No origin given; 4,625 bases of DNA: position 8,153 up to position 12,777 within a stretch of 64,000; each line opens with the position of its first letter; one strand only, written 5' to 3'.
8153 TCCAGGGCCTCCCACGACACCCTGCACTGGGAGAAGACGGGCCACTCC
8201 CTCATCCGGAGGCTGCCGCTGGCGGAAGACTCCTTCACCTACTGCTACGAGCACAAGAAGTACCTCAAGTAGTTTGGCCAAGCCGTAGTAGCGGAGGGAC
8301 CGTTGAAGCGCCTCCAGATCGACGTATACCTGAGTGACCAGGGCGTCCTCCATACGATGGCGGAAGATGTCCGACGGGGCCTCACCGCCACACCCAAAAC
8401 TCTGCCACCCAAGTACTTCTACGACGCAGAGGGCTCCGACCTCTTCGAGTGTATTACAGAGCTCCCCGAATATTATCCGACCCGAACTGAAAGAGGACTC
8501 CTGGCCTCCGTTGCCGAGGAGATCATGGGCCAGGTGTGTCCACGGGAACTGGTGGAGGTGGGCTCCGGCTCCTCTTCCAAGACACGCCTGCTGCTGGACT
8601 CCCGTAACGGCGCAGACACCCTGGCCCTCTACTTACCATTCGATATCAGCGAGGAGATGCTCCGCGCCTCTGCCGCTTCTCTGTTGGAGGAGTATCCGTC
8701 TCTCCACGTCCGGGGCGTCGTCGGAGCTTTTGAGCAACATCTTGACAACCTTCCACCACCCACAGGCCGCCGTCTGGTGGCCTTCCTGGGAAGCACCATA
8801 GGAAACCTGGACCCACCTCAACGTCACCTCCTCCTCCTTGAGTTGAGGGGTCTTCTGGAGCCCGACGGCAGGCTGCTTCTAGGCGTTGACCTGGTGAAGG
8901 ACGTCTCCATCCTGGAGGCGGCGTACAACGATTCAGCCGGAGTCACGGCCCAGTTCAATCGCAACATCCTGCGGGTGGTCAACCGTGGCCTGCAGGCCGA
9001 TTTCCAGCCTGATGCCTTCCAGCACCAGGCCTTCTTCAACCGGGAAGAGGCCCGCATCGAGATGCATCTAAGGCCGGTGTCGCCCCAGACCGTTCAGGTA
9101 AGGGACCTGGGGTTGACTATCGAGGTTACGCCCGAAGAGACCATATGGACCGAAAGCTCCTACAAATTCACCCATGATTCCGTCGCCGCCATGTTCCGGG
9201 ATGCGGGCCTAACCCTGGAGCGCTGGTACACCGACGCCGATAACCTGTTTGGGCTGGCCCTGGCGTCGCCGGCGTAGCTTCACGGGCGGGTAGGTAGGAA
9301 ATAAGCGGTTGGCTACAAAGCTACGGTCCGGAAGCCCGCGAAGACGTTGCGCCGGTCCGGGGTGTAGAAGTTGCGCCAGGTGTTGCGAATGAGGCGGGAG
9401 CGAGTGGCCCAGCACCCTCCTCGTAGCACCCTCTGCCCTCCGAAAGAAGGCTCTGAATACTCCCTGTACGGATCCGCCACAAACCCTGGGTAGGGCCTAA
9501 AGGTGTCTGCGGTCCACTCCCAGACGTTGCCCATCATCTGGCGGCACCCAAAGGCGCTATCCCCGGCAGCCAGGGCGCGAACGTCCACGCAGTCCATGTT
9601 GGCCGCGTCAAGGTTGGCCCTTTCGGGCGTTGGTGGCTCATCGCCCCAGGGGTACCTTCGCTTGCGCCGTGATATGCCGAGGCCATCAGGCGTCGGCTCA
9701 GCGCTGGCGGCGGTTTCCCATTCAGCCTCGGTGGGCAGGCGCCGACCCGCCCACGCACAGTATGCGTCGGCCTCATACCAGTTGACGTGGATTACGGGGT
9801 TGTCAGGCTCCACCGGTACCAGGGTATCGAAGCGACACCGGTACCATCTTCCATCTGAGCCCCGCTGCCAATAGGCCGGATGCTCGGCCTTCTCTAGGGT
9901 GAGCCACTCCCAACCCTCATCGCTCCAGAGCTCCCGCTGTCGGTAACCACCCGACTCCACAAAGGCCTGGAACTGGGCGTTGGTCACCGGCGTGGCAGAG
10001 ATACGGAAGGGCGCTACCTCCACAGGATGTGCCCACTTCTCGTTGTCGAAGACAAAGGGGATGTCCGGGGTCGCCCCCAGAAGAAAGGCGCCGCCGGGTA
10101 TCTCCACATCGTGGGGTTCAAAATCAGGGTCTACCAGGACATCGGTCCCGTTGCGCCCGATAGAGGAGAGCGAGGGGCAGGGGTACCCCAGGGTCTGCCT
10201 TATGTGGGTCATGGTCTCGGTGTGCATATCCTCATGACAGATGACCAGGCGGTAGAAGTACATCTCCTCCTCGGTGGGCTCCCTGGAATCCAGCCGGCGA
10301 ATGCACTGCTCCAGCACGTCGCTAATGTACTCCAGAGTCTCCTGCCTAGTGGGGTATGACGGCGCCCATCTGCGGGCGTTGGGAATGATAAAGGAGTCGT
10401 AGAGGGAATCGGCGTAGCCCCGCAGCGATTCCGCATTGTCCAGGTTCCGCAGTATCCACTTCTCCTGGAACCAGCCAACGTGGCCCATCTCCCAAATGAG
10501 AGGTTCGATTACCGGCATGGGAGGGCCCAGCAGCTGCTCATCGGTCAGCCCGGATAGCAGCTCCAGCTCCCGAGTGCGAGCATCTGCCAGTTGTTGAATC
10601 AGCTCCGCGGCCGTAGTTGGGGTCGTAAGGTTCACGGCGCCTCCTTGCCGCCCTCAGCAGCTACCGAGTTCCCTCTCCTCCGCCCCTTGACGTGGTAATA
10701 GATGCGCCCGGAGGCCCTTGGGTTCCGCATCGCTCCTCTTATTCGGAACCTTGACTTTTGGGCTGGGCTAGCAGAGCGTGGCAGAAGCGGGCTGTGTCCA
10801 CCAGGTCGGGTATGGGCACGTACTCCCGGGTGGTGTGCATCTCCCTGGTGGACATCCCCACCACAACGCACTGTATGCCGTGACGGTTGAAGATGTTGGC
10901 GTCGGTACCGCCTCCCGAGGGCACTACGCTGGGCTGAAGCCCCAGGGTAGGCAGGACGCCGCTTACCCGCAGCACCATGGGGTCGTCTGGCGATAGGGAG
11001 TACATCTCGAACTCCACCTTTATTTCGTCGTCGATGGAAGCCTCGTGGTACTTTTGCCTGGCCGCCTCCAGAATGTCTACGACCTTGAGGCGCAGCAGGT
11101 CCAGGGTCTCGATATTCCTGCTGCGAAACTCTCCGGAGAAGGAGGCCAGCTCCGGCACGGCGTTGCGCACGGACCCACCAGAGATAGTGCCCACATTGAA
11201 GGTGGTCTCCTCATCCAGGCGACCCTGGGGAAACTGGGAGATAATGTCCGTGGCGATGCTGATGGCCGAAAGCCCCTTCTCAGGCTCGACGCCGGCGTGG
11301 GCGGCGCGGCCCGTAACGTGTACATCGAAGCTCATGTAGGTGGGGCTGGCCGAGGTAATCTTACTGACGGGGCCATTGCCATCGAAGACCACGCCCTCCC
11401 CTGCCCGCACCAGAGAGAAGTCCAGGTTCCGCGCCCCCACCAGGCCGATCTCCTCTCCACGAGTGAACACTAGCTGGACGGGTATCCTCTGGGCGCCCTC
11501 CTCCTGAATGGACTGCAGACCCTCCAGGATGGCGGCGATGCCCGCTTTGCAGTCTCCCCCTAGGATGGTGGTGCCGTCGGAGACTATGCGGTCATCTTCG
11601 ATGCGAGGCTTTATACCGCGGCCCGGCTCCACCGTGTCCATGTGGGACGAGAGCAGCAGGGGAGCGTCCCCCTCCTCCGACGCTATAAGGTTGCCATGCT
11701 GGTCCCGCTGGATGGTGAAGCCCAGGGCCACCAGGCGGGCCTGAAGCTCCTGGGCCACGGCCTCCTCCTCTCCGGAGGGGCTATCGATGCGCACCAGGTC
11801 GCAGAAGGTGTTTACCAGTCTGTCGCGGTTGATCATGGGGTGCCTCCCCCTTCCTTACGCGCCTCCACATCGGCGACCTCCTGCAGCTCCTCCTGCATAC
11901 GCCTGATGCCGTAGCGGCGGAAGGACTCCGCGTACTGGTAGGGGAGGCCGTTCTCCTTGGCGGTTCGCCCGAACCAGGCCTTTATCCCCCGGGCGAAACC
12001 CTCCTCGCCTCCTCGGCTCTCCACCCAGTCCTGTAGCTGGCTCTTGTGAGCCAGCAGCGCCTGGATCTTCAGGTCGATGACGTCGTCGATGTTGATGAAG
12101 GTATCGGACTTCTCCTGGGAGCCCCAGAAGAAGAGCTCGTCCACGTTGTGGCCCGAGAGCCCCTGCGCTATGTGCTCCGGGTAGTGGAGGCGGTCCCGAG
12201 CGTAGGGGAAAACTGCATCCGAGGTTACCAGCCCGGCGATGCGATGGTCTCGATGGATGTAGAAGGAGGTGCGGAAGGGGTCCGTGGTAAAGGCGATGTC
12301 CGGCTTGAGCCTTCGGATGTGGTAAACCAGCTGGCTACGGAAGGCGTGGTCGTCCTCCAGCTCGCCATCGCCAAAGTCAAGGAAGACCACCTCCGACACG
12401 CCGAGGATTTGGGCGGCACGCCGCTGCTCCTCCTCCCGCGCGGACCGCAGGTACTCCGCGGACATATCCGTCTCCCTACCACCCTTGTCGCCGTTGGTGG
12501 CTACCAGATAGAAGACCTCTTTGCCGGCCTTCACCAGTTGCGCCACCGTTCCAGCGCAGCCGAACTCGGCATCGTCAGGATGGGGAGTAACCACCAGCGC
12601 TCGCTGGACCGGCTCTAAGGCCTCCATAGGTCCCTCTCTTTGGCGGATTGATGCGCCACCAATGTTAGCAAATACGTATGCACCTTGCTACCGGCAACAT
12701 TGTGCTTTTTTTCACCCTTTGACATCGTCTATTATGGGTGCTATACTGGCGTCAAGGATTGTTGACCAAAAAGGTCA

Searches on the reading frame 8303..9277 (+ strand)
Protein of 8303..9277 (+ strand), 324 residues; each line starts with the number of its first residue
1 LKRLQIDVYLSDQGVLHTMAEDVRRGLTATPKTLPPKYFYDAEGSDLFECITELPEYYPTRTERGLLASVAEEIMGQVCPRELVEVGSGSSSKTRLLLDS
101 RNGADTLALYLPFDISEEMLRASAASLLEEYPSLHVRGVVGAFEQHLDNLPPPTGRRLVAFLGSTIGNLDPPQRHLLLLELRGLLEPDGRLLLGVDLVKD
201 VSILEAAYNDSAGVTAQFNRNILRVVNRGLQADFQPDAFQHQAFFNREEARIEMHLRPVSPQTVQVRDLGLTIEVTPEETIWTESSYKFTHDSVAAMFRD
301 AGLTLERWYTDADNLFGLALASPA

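Call 37: search_protein_families(library=pfam, proteins=[window:8303-9277:+], max_evalue=0.00001)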
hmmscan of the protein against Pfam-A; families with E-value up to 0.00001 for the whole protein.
window:8303-9277:+ (324 aa): 1 family
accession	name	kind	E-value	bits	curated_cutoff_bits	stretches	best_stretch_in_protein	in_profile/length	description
PF10017.15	Methyltransf_33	-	9.4e-110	366.9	23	1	19-322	1-303/304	Histidine-specific methyltransferase, SAM-dependent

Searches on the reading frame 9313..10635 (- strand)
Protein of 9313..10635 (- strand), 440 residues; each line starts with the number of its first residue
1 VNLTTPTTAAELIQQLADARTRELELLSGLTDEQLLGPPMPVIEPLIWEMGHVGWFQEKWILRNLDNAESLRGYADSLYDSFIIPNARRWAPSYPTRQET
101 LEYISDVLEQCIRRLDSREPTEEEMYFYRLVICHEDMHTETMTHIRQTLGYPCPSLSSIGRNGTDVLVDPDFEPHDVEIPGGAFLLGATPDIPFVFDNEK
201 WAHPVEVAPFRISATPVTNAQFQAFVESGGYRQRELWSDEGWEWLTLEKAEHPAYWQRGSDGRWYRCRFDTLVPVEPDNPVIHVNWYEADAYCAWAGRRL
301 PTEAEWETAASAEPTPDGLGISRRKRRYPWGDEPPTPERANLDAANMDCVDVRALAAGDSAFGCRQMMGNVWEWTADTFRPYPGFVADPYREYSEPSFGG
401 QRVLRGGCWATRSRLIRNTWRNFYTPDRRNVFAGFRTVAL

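Call 37: search_protein_families(library=pfam, proteins=[window:9313-10635:-], max_evalue=0.00001)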
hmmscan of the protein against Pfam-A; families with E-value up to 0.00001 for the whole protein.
window:9313-10635:- (440 aa): 2 families
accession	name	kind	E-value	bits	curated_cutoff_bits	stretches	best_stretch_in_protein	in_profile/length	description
PF03781.23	FGE-sulfatase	-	4.1e-61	207.3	23.3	1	174-438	3-254/255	Sulfatase-modifying factor enzyme 1-like domain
PF12867.12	DinB_2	-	3.3e-10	40.9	24.8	1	15-117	1-89/128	DinB superfamily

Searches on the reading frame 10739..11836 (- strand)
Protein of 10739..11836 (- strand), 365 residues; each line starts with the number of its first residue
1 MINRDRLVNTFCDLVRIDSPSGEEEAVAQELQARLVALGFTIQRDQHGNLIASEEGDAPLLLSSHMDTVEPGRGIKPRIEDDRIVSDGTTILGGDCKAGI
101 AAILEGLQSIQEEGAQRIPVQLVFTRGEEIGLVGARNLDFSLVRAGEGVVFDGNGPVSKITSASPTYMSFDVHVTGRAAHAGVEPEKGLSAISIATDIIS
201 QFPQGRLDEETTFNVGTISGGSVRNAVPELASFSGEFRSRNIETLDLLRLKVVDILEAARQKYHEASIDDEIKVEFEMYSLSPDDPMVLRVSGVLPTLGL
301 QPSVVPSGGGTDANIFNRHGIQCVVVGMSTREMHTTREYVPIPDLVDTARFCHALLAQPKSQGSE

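Call 37: search_protein_families(library=pfam, proteins=[window:10739-11836:-], max_evalue=0.00001)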
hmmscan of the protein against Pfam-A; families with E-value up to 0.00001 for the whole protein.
window:10739-11836:- (365 aa): 4 families
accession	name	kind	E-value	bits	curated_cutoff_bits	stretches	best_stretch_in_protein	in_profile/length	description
PF07687.19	M20_dimer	-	1.2e-18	67.5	21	1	167-262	6-105/107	Peptidase dimerisation domain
PF01546.33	Peptidase_M20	-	3.3e-18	66.8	24.6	1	61-357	1-205/206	Peptidase family M20/M25/M40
PF05343.19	Peptidase_M42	-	8.1e-12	45.2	23.2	0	95-141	134-179/292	M42 glutamyl aminopeptidase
PF04389.22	Peptidase_M28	-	5.1e-07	30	21.3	1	51-137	3-75/193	Peptidase family M28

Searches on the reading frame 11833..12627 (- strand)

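Call 37: search_protein_families(library=pfam, proteins=[window:11833-12627:-], max_evalue=0.00001)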
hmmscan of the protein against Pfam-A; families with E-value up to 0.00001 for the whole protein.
window:11833-12627:- (264 aa): 1 family
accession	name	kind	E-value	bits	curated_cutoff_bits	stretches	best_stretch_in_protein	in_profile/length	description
PF02585.22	PIG-L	-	2.5e-31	109.3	28.2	1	11-138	1-128/129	GlcNAc-PI de-N-acetylase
